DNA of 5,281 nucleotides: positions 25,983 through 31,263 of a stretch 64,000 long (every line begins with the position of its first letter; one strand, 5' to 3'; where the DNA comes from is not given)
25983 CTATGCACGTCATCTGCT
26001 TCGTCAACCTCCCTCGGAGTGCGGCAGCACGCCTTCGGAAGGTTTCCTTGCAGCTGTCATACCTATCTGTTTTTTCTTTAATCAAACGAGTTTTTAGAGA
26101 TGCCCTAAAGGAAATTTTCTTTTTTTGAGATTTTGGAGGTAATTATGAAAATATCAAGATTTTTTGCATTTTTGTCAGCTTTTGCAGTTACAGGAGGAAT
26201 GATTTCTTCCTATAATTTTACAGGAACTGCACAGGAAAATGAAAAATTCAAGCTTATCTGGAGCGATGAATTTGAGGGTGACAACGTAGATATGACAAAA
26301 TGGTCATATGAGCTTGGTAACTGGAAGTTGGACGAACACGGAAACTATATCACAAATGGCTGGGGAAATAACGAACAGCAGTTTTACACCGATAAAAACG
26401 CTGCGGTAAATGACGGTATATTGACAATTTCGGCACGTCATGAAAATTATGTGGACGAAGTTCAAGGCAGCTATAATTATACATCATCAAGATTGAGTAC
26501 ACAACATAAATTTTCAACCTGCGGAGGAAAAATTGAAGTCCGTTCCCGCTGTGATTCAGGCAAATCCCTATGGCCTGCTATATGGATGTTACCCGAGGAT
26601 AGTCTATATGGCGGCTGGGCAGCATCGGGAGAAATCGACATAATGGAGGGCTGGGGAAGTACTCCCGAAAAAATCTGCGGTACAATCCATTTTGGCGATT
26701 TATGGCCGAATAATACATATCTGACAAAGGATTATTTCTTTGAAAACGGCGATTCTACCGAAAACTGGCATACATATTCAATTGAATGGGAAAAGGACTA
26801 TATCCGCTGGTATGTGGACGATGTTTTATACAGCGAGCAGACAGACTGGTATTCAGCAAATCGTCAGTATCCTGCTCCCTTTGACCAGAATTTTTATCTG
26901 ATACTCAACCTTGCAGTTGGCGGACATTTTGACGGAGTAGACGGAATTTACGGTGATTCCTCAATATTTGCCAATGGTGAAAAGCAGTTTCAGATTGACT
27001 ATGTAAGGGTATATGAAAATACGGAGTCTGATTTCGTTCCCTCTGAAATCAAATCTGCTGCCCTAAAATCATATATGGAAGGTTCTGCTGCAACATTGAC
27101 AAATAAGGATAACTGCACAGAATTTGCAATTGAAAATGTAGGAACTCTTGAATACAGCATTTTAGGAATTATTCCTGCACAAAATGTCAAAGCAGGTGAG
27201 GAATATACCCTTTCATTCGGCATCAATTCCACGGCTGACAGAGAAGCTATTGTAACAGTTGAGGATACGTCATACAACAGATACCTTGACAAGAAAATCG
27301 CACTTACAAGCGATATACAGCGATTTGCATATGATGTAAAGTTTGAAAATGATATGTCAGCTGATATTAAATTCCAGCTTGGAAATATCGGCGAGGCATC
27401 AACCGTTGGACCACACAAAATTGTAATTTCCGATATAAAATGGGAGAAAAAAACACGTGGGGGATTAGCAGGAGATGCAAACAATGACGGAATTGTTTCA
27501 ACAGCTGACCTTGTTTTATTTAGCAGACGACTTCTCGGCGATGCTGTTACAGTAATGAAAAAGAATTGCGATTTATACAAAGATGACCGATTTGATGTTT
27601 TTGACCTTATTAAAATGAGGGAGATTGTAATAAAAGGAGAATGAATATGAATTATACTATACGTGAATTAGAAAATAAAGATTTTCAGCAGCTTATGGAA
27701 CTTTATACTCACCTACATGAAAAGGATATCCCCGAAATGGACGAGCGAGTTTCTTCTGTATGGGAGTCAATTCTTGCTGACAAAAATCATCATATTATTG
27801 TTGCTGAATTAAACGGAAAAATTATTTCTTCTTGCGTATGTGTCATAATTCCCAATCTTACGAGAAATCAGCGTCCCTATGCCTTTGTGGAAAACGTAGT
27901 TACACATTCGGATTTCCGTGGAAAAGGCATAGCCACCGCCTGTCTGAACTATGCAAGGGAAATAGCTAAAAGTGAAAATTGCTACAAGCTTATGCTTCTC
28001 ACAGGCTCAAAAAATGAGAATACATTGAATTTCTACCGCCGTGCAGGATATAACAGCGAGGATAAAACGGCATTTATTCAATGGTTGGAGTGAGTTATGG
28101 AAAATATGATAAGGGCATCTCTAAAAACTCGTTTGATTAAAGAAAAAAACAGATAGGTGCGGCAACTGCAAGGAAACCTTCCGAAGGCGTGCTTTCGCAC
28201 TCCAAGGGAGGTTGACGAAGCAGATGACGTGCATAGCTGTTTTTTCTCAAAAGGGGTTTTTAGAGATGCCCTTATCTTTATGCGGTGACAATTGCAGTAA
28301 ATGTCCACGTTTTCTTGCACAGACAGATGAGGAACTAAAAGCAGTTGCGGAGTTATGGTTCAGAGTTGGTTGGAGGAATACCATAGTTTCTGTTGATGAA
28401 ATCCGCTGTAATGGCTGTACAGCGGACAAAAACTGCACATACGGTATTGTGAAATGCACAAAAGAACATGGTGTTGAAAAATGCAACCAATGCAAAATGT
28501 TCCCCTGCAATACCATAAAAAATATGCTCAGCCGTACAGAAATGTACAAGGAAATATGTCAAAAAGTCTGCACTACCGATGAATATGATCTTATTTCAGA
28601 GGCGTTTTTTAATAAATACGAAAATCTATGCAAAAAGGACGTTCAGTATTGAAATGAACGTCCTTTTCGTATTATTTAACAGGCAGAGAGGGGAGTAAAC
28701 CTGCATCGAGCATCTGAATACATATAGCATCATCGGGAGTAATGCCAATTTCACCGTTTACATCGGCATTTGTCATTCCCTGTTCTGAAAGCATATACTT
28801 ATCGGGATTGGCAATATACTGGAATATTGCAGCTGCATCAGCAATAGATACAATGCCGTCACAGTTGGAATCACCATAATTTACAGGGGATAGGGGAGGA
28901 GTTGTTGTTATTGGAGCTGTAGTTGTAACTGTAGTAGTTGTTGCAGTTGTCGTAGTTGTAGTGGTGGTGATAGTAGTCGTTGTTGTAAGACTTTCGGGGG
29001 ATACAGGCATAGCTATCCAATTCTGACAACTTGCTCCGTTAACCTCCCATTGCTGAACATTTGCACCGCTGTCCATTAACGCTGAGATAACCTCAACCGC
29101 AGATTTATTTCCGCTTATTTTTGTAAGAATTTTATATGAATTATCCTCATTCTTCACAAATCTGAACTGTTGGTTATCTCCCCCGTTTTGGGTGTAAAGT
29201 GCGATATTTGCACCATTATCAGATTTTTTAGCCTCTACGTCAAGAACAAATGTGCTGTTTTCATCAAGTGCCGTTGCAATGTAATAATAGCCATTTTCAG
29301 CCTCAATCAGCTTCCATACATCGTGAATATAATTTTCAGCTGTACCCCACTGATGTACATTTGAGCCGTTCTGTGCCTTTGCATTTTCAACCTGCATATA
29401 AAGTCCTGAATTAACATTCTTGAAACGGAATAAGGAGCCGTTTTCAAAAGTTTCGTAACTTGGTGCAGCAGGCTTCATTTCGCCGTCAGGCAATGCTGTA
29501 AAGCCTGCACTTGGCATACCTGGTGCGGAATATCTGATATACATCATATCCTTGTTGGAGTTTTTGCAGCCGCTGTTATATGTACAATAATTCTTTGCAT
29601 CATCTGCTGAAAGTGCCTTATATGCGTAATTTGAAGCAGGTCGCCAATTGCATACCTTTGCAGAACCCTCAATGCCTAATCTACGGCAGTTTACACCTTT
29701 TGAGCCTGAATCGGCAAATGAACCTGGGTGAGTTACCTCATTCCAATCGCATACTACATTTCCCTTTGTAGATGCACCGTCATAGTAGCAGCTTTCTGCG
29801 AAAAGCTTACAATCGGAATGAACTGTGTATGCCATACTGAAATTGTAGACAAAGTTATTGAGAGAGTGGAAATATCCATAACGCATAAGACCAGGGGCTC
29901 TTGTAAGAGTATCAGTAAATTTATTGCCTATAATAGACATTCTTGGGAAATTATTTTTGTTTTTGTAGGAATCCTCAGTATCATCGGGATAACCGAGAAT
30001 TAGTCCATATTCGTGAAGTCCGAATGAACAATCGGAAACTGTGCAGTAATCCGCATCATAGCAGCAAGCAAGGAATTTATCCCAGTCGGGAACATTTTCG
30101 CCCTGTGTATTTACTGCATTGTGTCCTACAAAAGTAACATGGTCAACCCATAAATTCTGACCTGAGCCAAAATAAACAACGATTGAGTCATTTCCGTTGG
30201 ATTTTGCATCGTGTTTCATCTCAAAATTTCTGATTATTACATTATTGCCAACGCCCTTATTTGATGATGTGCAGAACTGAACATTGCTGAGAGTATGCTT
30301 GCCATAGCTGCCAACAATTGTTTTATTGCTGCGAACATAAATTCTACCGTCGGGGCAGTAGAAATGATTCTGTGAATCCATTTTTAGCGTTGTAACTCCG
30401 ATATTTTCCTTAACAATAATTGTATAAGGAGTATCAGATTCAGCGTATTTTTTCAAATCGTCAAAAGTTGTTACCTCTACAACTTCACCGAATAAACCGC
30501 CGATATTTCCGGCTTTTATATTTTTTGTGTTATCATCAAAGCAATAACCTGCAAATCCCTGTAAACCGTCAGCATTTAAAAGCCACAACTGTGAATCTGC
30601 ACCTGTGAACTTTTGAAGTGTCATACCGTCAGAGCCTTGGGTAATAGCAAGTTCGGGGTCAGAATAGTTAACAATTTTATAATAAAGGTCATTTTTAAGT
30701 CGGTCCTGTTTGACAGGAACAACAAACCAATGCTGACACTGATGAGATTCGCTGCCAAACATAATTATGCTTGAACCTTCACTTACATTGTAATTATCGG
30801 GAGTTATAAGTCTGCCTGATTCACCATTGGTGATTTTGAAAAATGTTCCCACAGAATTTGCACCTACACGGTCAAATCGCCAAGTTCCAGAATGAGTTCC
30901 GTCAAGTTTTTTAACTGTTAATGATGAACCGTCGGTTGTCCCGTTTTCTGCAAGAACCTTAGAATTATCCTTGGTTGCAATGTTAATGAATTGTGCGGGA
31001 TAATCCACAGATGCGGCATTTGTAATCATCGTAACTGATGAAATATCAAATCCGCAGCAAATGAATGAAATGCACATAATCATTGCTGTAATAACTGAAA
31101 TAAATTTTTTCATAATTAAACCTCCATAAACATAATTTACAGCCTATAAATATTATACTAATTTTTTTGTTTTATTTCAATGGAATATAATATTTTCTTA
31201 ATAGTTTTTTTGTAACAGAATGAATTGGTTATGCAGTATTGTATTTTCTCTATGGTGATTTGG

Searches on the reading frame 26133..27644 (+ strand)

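Call 85: search_protein_families(library=pfam, proteins=[window:26133-27644:+], max_evalue=0.0001)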
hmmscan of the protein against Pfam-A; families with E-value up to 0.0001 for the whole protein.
window:26133-27644:+ (503 aa): 2 families
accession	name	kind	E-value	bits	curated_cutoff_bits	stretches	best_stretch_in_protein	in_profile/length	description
PF00722.28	Glyco_hydro_16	-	4.2e-17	62.6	22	1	85-260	9-156/175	Glycosyl hydrolases family 16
PF00404.24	Dockerin_1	-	3.3e-06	27.6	22.9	1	446-492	1-49/57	Dockerin type I domain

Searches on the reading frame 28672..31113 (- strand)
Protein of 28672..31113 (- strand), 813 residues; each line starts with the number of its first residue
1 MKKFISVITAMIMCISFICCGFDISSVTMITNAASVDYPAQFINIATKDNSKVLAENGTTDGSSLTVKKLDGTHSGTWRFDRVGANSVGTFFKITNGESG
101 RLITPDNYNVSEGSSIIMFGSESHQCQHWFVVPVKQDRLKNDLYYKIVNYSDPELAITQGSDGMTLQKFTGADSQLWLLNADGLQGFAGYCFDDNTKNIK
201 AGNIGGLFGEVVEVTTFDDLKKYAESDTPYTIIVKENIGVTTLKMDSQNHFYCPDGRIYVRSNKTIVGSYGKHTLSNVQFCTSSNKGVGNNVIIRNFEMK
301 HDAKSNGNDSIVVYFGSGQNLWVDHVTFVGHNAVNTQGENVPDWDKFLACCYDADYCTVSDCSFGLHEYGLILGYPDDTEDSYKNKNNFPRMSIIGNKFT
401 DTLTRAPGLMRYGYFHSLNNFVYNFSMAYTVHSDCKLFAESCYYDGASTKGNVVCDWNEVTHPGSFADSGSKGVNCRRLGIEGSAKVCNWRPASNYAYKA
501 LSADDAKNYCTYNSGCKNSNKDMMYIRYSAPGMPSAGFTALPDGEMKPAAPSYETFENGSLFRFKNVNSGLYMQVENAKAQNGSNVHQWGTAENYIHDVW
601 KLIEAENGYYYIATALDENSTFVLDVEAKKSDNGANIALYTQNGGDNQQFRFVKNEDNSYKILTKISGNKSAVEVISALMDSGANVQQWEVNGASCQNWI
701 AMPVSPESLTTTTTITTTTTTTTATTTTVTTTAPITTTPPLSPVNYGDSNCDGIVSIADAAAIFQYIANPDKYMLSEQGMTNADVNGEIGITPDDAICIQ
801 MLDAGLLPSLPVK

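Call 85: search_protein_families(library=pfam, proteins=[window:28672-31113:-], max_evalue=0.0001)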
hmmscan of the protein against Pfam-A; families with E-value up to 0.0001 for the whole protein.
window:28672-31113:- (813 aa): 4 families
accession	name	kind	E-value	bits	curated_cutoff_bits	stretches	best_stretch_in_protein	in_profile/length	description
PF00544.25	Pectate_lyase_4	-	3.7e-31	108.8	24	1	257-442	30-209/211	Pectate lyase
PF14200.12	RicinB_lectin_2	-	6.4e-27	94.5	25.6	2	559-640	12-89/89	Ricin-type beta-trefoil lectin domain-like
PF00652.28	Ricin_B_lectin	-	6.4e-08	33.3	29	1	562-699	3-126/126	Ricin-type beta-trefoil lectin domain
PF00404.24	Dockerin_1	-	6.7e-05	23.4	22.9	0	746-793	1-46/57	Dockerin type I domain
